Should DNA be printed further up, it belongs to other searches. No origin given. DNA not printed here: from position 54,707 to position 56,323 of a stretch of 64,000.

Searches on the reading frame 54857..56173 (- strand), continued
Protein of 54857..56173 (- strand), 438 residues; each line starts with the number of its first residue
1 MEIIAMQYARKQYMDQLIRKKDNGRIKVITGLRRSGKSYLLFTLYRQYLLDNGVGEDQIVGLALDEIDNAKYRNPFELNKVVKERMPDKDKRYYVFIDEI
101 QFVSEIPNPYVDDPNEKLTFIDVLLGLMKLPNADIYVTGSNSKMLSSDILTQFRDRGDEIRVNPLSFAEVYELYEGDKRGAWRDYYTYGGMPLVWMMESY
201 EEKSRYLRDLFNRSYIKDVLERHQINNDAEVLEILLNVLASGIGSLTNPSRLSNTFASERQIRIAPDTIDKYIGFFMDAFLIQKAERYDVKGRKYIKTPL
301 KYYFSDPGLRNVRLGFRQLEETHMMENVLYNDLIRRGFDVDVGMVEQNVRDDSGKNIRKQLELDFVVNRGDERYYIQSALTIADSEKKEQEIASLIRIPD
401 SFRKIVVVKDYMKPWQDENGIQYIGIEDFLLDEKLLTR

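Call 35: find_encoding_contigs(protein=P0027, flank=3000, max_places=10)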
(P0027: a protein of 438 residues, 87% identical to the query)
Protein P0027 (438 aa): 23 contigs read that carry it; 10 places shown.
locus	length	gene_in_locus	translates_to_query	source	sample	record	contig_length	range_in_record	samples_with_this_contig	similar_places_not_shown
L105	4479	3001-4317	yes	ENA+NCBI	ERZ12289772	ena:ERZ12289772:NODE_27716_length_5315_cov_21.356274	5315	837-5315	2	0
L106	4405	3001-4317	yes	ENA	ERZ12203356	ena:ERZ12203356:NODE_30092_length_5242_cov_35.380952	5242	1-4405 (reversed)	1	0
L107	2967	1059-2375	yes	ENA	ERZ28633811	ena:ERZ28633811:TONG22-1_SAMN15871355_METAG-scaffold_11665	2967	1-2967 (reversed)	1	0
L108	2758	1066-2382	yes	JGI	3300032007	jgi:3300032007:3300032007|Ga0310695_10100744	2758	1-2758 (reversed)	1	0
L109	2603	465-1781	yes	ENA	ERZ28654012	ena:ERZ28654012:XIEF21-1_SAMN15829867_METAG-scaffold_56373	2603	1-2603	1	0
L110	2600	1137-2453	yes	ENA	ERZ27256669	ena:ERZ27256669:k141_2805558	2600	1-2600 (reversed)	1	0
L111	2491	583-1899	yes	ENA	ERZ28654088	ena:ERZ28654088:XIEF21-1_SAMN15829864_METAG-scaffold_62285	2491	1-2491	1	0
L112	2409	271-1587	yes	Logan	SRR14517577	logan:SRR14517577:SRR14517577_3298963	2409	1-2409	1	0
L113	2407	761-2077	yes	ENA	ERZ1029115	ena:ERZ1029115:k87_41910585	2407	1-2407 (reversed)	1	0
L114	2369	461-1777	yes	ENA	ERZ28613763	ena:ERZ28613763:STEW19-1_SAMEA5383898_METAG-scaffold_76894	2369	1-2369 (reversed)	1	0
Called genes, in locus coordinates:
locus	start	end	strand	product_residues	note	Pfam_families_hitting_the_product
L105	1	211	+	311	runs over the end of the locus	PF00890:FAD_binding_2 (faint), PF01134:GIDA (faint), PF01266:DAO (faint), PF01494:FAD_binding_3 (faint), PF01946:Thi4 (faint), PF07992:Pyr_redox_2, PF13738:Pyr_redox_3, PF00070:Pyr_redox, +3 more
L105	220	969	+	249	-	PF03588:Leu_Phe_trans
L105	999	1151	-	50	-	-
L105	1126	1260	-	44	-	-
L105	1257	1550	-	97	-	-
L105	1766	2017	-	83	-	-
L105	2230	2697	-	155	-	-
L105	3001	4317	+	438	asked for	PF13173:AAA_14, PF13635:DUF4143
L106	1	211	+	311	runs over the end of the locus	PF00890:FAD_binding_2 (faint), PF01134:GIDA (faint), PF01266:DAO (faint), PF01494:FAD_binding_3 (faint), PF01946:Thi4 (faint), PF07992:Pyr_redox_2, PF13738:Pyr_redox_3, PF00070:Pyr_redox, +3 more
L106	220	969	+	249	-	PF03588:Leu_Phe_trans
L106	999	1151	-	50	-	-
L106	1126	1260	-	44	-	-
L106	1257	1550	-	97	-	-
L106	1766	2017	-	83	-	-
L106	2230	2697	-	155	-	-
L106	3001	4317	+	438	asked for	PF13173:AAA_14, PF13635:DUF4143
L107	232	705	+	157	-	PF03050:DDE_Tnp_IS66, PF13817:DDE_Tnp_IS66_C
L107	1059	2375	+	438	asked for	PF13173:AAA_14, PF13635:DUF4143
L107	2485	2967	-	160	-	?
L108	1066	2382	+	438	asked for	PF13173:AAA_14, PF13635:DUF4143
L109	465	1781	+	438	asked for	PF13173:AAA_14, PF13635:DUF4143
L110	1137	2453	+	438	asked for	PF13173:AAA_14, PF13635:DUF4143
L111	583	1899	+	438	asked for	PF13173:AAA_14, PF13635:DUF4143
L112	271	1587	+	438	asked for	PF13173:AAA_14, PF13635:DUF4143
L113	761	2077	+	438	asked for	PF13173:AAA_14, PF13635:DUF4143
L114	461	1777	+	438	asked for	PF13173:AAA_14, PF13635:DUF4143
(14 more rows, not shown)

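Call 36: find_encoding_contigs(protein=P0037, flank=3000, max_places=10)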
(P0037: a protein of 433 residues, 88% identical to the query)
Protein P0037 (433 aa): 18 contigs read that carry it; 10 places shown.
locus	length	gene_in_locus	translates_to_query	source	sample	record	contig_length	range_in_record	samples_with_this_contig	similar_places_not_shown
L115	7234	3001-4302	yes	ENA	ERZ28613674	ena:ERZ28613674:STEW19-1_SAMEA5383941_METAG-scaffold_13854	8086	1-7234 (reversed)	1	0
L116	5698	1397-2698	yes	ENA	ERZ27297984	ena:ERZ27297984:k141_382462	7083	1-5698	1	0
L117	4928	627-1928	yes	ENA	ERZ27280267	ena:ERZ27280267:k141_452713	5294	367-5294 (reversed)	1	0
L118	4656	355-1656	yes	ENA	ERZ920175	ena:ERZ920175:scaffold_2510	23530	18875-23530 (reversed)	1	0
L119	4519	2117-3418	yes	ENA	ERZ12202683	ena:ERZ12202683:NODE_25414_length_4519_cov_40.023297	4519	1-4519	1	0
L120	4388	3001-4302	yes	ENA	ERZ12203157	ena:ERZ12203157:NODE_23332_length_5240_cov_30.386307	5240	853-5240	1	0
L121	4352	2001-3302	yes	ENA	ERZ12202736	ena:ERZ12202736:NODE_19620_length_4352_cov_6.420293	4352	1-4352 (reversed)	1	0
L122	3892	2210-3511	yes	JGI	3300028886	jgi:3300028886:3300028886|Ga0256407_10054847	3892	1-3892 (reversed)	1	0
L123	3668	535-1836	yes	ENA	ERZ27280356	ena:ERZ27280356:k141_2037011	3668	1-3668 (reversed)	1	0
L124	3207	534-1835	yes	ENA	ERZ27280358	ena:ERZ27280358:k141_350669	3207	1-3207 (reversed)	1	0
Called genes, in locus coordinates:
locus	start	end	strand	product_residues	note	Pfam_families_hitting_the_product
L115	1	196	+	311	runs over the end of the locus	PF00890:FAD_binding_2 (faint), PF01134:GIDA (faint), PF01266:DAO (faint), PF01494:FAD_binding_3 (faint), PF01946:Thi4 (faint), PF07992:Pyr_redox_2, PF13738:Pyr_redox_3, PF00070:Pyr_redox, +3 more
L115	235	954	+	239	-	PF03588:Leu_Phe_trans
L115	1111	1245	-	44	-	-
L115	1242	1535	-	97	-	-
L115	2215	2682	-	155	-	-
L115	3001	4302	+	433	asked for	PF13173:AAA_14, PF13635:DUF4143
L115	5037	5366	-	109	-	PF13817:DDE_Tnp_IS66_C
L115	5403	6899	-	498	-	-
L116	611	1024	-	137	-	-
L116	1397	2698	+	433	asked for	PF13173:AAA_14, PF13635:DUF4143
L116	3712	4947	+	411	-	PF00589:Phage_integrase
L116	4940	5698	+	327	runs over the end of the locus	PF00589:Phage_integrase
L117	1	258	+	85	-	?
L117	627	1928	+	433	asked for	PF13173:AAA_14, PF13635:DUF4143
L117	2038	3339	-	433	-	PF00078:RVT_1, PF08388:GIIM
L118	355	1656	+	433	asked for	PF13173:AAA_14, PF13635:DUF4143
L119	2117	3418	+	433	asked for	PF13173:AAA_14, PF13635:DUF4143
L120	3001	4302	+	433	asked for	PF13173:AAA_14, PF13635:DUF4143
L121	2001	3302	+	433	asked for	PF13173:AAA_14, PF13635:DUF4143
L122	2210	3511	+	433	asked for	PF13173:AAA_14, PF13635:DUF4143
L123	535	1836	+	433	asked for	PF13173:AAA_14, PF13635:DUF4143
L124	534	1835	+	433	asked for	PF13173:AAA_14, PF13635:DUF4143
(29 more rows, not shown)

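Call 64: search_protein_families(library=padloc, proteins=[window:54857-56173:-], max_evalue=0.01)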
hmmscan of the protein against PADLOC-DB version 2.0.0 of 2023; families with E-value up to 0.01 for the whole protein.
window:54857-56173:- (438 aa): 5 families
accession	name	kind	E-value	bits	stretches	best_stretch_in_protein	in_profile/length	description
PDLC04787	PDC-S01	-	7.1e-105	349.2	1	5-433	5-409/412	-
PDLC04789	PDC-S01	-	2.8e-34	116.7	1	10-335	3-297/375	-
PDLC04790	PDC-S01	-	5.5e-14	49.7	1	180-318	172-303/422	-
PDLC04791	PDC-S01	-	2.5e-09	34.3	1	9-376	3-347/395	-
PDLC04788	PDC-S01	-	0.00023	18.2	1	181-318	179-315/448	-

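Call 65: search_protein_families(library=phrogs, proteins=[window:54857-56173:-], max_evalue=0.001)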
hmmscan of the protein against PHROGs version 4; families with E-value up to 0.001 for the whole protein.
window:54857-56173:- (438 aa): 0 families

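Call 70: search_solved_structures(query=window:54857-56173:-, max_evalue=0.01)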
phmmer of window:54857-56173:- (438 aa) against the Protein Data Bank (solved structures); distinct sequences matched with E-value up to 0.01: 0.

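Call 82: search_protein_families(library=pfam, proteins=[L107:232-705:+], max_evalue=1)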
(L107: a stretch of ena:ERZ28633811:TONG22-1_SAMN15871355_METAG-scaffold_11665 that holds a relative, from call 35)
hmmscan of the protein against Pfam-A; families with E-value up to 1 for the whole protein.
L107:232-705:+ (157 aa): 2 families
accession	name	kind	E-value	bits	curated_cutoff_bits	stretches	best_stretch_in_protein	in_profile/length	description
PF03050.20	DDE_Tnp_IS66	-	3.3e-21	76.4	23.1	1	1-86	200-283/284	Transposase IS66 family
PF13817.11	DDE_Tnp_IS66_C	-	1.4e-08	35.2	30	1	93-134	1-39/39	IS66 C-terminal element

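Call 84: find_related_loci(query=window:54857-56173:-, collection=viral_contigs, flank=3000)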
Query window:54857-56173:- (438 aa) in viral_contigs; peptide patterns used: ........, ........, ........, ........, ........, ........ (x = any residue, [..] = any of these).
6 stretches matched a pattern; 3 encode a relative of the query (tblastn E <= 1e-3); 3 distinct loci.
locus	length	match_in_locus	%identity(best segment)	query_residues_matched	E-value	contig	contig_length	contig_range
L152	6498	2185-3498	93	1-438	0e+0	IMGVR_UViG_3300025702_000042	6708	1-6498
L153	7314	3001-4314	93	1-438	0e+0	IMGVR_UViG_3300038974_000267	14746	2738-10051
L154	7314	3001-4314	89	1-438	0e+0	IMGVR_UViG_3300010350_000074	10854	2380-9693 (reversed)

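Call 86: find_related_loci(query=A2, collection=viral_contigs, flank=2500)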
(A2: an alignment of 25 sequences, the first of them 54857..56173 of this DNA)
Query A2 (438 aa) in viral_contigs; peptide patterns used: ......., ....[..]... (x = any residue, [..] = any of these).
107 stretches matched a pattern; 10 encode a relative of the query (tblastn E <= 1e-3); 10 distinct loci.
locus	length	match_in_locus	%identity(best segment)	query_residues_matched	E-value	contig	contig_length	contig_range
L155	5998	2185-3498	93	1-438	0e+0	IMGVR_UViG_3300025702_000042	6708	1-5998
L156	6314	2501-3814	93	1-438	0e+0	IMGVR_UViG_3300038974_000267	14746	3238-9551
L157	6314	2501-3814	92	1-438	0e+0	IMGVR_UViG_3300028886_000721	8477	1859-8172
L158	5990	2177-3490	92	1-438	0e+0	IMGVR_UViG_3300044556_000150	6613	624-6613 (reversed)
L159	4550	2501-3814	92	1-438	0e+0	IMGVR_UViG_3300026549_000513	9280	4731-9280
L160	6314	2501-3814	89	1-438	0e+0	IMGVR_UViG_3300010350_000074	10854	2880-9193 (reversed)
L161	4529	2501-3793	59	6-436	9e-173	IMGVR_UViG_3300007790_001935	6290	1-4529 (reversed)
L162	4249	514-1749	50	10-438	1e-131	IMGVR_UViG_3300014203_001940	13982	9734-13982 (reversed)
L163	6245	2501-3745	47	6-436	1e-123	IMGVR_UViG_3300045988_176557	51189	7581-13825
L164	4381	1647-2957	62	4-438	2e-106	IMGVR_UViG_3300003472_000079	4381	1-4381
